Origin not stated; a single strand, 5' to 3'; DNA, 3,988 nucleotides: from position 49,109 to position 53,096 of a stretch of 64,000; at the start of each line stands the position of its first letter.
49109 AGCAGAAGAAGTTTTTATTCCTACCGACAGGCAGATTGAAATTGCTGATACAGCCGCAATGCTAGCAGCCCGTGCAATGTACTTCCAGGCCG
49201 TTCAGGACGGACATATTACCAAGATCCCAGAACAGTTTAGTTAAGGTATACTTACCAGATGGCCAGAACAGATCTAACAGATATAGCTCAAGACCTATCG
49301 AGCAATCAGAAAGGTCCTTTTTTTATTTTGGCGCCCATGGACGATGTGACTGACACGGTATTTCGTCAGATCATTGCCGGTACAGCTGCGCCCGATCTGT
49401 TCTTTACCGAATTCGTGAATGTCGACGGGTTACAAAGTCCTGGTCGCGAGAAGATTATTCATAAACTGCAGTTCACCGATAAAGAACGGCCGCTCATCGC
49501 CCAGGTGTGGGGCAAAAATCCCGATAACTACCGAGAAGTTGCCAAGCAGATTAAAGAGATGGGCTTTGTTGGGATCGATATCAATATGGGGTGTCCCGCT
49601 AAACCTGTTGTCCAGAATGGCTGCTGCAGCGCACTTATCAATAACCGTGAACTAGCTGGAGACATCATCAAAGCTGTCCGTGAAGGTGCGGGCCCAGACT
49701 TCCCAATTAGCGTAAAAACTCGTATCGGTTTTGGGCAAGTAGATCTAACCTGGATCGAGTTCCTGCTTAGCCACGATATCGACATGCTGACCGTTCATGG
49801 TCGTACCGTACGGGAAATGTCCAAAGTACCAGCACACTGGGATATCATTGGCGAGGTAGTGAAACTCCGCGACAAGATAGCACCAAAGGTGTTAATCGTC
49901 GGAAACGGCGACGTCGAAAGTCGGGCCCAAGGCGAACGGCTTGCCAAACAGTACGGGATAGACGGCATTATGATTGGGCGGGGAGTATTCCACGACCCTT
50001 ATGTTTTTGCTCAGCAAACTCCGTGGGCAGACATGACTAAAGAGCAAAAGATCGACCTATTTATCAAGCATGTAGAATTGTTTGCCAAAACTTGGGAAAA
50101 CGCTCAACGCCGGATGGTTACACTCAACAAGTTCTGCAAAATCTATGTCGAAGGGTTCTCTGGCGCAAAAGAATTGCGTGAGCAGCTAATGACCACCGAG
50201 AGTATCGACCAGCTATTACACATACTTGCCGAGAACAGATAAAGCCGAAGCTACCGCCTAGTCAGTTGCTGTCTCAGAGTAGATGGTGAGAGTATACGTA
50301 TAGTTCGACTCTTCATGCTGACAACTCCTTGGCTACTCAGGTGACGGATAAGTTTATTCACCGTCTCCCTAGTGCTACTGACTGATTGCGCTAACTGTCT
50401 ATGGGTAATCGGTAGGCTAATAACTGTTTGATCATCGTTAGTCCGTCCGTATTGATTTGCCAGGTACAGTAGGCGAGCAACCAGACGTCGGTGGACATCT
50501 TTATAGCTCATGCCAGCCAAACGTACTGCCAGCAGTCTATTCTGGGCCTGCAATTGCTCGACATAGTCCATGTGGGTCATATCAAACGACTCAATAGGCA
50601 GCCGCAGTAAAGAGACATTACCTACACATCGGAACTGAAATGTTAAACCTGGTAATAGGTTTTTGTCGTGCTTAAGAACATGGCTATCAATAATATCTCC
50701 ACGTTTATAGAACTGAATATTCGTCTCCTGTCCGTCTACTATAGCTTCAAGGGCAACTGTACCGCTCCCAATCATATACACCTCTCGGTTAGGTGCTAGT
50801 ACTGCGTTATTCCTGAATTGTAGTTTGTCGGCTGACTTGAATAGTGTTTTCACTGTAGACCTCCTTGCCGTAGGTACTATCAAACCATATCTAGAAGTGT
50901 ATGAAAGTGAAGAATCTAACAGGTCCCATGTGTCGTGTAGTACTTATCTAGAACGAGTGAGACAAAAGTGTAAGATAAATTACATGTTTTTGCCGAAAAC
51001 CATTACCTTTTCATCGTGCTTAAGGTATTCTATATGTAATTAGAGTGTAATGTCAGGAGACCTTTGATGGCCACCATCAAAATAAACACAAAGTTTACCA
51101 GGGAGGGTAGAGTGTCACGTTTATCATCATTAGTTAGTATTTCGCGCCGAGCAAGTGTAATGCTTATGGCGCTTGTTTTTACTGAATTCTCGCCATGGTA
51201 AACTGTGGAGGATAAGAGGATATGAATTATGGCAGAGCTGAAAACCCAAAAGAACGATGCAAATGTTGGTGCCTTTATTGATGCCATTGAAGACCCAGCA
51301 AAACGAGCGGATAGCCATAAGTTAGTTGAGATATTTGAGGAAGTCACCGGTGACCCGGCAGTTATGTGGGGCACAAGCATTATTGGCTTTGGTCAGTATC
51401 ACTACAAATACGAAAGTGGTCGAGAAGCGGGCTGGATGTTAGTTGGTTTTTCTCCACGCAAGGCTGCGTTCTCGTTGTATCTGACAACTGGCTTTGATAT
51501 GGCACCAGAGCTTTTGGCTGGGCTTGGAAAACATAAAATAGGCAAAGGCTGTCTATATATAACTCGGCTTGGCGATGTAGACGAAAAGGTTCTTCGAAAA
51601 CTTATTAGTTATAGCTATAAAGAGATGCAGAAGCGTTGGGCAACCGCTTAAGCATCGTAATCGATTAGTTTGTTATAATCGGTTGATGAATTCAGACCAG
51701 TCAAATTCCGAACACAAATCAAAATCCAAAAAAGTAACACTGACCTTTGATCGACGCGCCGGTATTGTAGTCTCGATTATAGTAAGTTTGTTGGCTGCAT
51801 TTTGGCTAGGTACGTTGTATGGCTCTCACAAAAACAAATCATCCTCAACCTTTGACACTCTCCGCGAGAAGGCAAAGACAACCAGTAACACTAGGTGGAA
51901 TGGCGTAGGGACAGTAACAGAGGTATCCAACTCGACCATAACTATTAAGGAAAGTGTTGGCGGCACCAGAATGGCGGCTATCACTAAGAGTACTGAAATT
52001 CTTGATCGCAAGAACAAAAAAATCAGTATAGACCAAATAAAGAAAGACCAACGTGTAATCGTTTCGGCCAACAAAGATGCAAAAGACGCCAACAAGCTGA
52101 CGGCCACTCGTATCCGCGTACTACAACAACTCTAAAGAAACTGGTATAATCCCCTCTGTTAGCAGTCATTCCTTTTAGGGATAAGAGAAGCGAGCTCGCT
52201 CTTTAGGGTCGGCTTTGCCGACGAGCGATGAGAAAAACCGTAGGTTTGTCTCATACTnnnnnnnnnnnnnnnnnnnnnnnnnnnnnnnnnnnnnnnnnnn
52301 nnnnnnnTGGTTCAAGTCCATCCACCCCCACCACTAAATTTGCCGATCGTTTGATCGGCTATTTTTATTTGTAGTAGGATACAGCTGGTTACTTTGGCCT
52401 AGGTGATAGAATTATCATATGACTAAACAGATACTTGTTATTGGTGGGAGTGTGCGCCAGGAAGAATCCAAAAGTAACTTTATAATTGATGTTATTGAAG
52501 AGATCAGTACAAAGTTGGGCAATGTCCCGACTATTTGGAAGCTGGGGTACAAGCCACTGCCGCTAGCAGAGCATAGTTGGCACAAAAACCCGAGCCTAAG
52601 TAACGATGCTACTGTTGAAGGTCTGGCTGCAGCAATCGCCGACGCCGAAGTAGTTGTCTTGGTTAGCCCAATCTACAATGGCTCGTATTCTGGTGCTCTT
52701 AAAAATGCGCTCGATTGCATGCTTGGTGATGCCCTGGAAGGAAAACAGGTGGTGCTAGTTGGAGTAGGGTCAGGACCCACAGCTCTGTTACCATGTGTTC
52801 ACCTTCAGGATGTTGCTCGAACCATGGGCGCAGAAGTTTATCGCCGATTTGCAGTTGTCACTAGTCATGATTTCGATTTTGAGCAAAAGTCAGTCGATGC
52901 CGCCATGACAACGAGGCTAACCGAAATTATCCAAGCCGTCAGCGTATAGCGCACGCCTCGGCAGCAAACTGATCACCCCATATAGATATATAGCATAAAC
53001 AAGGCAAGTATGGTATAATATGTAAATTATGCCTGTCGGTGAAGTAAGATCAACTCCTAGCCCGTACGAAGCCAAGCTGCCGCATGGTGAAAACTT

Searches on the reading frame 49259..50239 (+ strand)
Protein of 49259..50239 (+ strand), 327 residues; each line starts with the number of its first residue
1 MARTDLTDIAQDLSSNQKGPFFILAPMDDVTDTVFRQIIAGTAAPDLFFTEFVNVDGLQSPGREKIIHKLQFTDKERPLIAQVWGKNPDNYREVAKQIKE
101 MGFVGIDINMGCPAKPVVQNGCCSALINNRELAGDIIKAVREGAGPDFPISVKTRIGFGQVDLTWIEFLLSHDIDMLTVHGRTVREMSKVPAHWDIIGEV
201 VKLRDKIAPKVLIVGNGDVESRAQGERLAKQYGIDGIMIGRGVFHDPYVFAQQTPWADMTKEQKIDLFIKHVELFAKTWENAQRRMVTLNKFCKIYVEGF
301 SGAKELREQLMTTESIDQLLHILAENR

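Call 39: search_protein_families(library=pfam, proteins=[window:49259-50239:+], max_evalue=0.001)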
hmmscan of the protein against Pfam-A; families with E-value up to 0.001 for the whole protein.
window:49259-50239:+ (327 aa): 2 families
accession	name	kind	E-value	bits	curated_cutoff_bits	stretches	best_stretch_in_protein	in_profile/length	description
PF01207.24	Dus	-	1.7e-53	182.2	20.4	1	23-317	1-296/311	Dihydrouridine synthase (Dus)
PF01180.27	DHO_dh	-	8.6e-06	25.6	27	1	51-154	64-164/291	Dihydroorotate dehydrogenase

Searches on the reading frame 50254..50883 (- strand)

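Call 39: search_protein_families(library=pfam, proteins=[window:50254-50883:-], max_evalue=0.001)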
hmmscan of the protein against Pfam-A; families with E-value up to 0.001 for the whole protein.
window:50254-50883:- (210 aa): 1 family
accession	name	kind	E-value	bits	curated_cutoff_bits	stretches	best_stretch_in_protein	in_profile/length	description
PF13545.12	HTH_Crp_2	-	1.8e-15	57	27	1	133-205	2-69/70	Crp-like helix-turn-helix domain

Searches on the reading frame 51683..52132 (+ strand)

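Call 39: search_protein_families(library=pfam, proteins=[window:51683-52132:+], max_evalue=0.001)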
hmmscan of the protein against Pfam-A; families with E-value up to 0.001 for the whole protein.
window:51683-52132:+ (150 aa): 1 family
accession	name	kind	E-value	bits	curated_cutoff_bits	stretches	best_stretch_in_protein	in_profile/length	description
PF18914.6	DUF5666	-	4.5e-05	24.1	27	1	76-144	2-59/60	Domain of unknown function (DUF5666)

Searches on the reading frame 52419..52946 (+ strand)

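Call 39: search_protein_families(library=pfam, proteins=[window:52419-52946:+], max_evalue=0.001)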
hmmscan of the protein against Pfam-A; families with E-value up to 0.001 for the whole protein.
window:52419-52946:+ (176 aa): 2 families
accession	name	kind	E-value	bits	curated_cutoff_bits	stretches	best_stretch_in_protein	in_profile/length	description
PF03358.20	FMN_red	-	1.6e-21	76.9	24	1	5-151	3-150/152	NADPH-dependent FMN reductase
PF02525.22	Flavodoxin_2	-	2.9e-08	34.1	27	1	3-102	1-104/198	Flavodoxin-like fold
